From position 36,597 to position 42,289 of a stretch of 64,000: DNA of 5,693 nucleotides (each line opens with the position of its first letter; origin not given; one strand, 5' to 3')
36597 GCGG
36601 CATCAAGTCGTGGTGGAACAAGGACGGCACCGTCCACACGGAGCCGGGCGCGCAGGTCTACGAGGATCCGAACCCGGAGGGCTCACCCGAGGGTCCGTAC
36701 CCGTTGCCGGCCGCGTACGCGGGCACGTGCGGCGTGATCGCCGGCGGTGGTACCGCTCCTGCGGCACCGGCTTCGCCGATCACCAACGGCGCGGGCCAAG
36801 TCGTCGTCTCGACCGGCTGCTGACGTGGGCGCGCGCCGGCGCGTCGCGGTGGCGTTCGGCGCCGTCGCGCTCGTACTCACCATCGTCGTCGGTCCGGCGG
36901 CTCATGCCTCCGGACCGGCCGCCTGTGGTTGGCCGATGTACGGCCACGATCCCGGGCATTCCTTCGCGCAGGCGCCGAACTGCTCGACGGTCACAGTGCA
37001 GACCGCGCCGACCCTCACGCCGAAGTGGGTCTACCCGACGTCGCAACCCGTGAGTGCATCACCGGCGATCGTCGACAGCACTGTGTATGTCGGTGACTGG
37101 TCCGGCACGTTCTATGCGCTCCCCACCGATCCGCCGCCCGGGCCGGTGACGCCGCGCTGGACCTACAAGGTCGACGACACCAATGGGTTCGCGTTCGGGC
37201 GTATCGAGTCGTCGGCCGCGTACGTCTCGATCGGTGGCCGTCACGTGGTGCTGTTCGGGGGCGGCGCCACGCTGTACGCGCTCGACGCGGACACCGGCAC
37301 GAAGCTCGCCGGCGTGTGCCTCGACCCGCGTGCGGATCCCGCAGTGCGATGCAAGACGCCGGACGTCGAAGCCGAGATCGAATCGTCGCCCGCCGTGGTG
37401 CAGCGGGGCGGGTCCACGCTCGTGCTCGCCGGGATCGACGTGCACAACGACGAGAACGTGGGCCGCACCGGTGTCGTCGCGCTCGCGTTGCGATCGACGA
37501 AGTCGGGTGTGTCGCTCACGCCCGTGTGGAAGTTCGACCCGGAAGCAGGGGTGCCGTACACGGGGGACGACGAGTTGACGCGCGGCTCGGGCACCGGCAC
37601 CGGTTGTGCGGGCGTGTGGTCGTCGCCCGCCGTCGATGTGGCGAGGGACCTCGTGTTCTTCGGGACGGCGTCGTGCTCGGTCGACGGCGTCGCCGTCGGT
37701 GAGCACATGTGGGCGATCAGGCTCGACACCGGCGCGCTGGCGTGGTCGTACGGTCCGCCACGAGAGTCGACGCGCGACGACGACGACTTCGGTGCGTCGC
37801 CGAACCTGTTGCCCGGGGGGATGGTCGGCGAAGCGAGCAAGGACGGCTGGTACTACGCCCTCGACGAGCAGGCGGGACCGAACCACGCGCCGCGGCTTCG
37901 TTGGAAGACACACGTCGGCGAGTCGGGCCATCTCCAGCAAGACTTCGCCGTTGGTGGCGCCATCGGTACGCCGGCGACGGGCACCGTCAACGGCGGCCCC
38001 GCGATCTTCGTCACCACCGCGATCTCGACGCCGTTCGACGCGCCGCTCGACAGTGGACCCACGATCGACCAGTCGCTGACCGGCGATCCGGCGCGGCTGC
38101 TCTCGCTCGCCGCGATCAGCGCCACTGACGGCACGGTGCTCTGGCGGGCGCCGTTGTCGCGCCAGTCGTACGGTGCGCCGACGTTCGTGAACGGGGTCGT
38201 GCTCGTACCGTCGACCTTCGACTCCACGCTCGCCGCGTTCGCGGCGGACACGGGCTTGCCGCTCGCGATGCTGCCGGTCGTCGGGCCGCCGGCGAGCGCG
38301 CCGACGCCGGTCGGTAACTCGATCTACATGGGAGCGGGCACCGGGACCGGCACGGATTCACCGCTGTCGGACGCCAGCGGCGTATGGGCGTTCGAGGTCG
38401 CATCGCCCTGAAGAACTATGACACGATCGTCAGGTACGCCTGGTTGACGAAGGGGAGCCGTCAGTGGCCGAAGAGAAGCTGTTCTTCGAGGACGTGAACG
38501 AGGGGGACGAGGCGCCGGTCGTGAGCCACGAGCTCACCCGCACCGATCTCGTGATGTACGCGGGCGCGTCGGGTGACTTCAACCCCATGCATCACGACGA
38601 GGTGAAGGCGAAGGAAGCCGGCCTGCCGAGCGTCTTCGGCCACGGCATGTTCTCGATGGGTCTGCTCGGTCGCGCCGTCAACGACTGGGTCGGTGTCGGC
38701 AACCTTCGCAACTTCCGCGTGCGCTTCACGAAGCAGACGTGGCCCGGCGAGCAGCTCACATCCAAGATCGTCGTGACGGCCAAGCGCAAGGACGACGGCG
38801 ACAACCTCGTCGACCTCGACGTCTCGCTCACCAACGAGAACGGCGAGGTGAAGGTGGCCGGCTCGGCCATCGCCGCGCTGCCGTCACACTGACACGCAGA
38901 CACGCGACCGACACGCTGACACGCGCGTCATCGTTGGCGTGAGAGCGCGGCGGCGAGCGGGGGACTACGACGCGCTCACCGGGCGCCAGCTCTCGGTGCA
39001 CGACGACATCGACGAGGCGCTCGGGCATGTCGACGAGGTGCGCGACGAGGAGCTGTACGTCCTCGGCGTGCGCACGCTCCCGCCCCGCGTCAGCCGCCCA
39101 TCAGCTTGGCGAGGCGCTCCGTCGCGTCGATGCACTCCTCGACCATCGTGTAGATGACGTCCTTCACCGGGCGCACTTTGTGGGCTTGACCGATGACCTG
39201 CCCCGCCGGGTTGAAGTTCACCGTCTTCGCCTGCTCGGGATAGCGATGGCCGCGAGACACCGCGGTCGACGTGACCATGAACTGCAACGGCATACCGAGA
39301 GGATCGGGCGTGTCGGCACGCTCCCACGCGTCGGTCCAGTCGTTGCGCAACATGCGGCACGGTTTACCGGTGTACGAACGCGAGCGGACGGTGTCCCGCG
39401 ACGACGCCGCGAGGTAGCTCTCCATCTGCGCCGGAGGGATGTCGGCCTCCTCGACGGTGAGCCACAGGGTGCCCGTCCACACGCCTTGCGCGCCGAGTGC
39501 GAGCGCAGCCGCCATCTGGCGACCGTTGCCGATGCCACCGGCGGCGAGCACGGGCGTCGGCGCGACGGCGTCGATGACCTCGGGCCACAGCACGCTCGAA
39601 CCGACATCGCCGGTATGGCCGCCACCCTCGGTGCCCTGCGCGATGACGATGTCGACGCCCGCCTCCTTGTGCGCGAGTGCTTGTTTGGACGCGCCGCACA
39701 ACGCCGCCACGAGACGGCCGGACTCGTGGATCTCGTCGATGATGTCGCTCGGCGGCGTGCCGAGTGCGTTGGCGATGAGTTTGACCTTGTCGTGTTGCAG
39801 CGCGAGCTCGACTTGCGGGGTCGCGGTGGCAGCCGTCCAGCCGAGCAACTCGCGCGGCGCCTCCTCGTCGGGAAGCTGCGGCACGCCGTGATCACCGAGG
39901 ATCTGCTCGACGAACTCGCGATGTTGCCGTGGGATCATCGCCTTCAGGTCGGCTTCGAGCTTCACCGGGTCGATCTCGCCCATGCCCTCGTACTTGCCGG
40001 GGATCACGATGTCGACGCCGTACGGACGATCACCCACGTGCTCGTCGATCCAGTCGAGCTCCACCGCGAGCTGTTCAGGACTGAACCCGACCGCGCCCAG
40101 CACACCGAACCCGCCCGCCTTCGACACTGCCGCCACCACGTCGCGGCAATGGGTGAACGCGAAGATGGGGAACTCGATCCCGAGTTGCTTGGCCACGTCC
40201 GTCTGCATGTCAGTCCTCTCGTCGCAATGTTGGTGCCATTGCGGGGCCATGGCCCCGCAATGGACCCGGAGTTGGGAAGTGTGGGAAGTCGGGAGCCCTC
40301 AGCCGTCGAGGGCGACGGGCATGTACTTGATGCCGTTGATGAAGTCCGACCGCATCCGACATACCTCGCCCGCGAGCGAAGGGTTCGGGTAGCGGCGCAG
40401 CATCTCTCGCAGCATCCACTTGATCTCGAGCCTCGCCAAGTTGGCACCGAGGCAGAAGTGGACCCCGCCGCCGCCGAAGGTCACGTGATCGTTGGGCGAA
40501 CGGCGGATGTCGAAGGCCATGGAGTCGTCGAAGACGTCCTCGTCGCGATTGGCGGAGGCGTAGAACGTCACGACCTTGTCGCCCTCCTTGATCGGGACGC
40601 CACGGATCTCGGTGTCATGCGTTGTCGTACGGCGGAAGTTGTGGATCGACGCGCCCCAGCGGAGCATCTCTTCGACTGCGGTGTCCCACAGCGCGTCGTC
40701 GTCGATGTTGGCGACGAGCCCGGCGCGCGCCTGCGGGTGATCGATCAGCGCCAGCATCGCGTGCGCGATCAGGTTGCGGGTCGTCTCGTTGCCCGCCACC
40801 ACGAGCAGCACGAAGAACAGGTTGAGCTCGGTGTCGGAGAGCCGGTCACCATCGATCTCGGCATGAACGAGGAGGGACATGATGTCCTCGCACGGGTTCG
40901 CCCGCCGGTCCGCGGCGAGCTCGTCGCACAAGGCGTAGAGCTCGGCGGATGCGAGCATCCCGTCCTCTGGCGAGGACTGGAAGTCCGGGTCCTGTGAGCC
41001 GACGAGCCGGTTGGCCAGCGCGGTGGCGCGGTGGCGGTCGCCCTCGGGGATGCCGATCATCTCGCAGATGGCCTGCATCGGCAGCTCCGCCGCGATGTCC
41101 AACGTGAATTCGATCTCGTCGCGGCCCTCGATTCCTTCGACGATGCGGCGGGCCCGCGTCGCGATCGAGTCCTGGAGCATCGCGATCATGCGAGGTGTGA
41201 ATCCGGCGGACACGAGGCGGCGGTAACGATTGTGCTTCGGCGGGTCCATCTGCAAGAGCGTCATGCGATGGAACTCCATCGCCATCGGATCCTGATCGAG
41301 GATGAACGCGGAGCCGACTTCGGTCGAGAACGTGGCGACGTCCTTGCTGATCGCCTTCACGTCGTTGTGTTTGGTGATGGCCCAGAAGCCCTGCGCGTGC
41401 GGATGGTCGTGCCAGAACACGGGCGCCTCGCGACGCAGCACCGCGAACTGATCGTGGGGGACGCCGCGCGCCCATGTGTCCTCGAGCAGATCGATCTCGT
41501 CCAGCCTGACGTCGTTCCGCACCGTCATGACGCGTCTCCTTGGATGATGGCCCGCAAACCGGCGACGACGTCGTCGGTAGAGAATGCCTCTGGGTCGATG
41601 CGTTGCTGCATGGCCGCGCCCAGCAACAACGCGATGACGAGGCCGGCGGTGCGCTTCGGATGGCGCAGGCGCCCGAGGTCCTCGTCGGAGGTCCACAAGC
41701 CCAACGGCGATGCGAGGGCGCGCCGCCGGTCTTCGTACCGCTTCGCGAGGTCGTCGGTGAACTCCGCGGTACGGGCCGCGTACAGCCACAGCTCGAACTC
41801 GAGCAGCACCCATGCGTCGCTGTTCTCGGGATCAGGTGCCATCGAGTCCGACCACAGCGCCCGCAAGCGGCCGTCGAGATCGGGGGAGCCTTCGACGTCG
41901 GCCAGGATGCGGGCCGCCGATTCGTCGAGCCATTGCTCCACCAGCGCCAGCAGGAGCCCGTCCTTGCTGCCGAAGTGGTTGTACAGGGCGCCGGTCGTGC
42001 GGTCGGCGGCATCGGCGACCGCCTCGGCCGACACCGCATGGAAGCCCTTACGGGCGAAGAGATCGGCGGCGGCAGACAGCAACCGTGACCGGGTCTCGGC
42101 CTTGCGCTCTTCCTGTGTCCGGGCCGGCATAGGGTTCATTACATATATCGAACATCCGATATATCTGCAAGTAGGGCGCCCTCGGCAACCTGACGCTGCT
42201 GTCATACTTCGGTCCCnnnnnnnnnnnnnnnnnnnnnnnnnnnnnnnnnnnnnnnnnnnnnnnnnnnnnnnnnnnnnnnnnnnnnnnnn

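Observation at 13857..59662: Regulon defined by a TGAC-N6-GTCA palindromic operator at 14 sites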

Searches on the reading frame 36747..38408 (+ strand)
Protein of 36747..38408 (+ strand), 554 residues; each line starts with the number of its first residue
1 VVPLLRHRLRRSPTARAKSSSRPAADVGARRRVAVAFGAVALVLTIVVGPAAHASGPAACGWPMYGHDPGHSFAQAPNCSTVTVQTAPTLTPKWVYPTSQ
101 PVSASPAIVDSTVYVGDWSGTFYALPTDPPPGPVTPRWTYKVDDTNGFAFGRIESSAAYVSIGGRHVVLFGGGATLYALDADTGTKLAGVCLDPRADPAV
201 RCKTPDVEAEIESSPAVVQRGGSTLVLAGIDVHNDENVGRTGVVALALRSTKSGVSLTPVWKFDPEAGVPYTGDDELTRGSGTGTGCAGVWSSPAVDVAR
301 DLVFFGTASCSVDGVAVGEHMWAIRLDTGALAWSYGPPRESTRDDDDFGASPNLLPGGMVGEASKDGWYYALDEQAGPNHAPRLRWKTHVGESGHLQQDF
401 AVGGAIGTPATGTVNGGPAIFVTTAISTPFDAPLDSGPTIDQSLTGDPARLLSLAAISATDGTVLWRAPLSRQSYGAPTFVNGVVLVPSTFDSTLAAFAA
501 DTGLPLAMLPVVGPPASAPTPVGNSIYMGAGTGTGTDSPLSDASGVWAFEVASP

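Call 11: search_protein_families(library=pfam, proteins=[window:36747-38408:+])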
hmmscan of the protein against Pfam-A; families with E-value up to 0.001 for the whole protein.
window:36747-38408:+ (554 aa): 3 families
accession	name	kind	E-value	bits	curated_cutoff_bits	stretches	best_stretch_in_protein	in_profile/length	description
PF01011.28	PQQ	-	2.5e-12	46.7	26.7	1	62-355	1-303/595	Glucose/ethanol/alcohol dehydrogenase, beta-propeller domain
PF13360.13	PQQ_2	-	2.8e-11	44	27.6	1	454-504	45-94/233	Outer membrane protein assembly factor BamB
PF13570.13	Beta-prop_ACSF4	-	2.5e-08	34.1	133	0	102-187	5-84/329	Beta-alanine-activating enzyme, beta-propeller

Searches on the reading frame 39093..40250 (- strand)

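Call 11: search_protein_families(library=pfam, proteins=[window:39093-40250:-])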
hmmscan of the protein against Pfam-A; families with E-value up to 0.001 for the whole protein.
window:39093-40250:- (386 aa): 3 families
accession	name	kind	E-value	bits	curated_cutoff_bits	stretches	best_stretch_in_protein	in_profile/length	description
PF03060.21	NMO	-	4e-44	151.8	28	1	35-372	24-331/331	Nitronate monooxygenase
PF01070.24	FMN_dh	-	3.4e-05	23.5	24.9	1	191-264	232-306/350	FMN-dependent dehydrogenase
PF00478.31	IMPDH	-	5e-05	22.9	25.6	0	232-270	208-246/345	IMP dehydrogenase / GMP reductase domain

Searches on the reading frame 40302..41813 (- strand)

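Call 11: search_protein_families(library=pfam, proteins=[window:40302-41813:-])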
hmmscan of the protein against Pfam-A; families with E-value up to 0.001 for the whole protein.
window:40302-41813:- (504 aa): 1 family
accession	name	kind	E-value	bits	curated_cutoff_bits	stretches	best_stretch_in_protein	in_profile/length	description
PF00067.27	p450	-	2.3e-24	86.5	22.8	1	307-475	237-432/462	Cytochrome P450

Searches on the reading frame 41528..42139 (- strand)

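Call 34: search_protein_families(library=ncbifam, proteins=[window:41528-42139:-])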
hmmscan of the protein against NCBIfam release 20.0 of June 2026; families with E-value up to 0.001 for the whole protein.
window:41528-42139:- (204 aa): 20 families
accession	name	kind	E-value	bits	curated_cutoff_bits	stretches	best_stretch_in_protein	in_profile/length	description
NF041196.1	ScbR_bind_reg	equivalog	1.3e-15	58.1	150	1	11-75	2-66/191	ScbR family autoregulator-binding transcription factor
NF051852.1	efflux_TF_MtrR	exception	5.1e-11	42.7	280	1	13-83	8-78/205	multidrug efflux system transcriptional repressor MtrR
NF050111.1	TransRegSACE7040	equivalog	1.3e-10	41.5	250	1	16-67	2-53/186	SACE_7040 family transcriptional regulator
NF053731.1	TransRegFasRMycb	equivalog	1.3e-09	38.1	330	1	13-94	9-90/199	HTH-type transcriptional activator FasR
TIGR03613.1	RutR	equivalog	8.8e-09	35.5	368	1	14-72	6-65/202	pyrimidine utilization regulatory protein R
NF007430.0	PRK09975.1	equivalog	1.3e-08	34.2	274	1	6-69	3-65/220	acrEF/envCD operon transcriptional regulator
NF053516.1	TranRepPrsAVib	equivalog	1.7e-08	34.5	300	1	12-77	3-68/208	TetR family transcriptional repressor PsrA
NF007949.0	PRK10668.1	equivalog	3e-08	33.4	271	1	6-68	2-64/216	multidrug efflux transporter transcriptional repressor AcrR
NF033703.1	transcr_KstR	equivalog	5.3e-08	32.7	280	1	13-78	5-70/185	cholesterol catabolism transcriptional regulator KstR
NF037937.1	septum_RefZ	equivalog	1.2e-07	31.8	180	1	18-74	2-58/195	forespore capture DNA-binding protein RefZ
TIGR03384.1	betaine_BetI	equivalog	5.7e-07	29.4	201.3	1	15-102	8-95/189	choline-binding transcriptional repressor BetI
TIGR03968.1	mycofact_TetR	equivalog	1.5e-06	28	224.9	1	11-64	5-58/190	mycofactocin system transcriptional regulator MftR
NF000040.3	Tn10_TetC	equivalog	2.7e-06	27.7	425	1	9-72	7-70/197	tetracyline resistance-associated transcriptional repressor TetC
NF053878.1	FATransRegFadRBac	equivalog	7.5e-06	25.9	200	1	18-96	6-84/190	fatty acid metabolism transcriptional regulator FadR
NF011584.0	PRK15008.1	equivalog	1.7e-05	24.7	230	1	16-75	19-78/212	HTH-type transcriptional regulator RutR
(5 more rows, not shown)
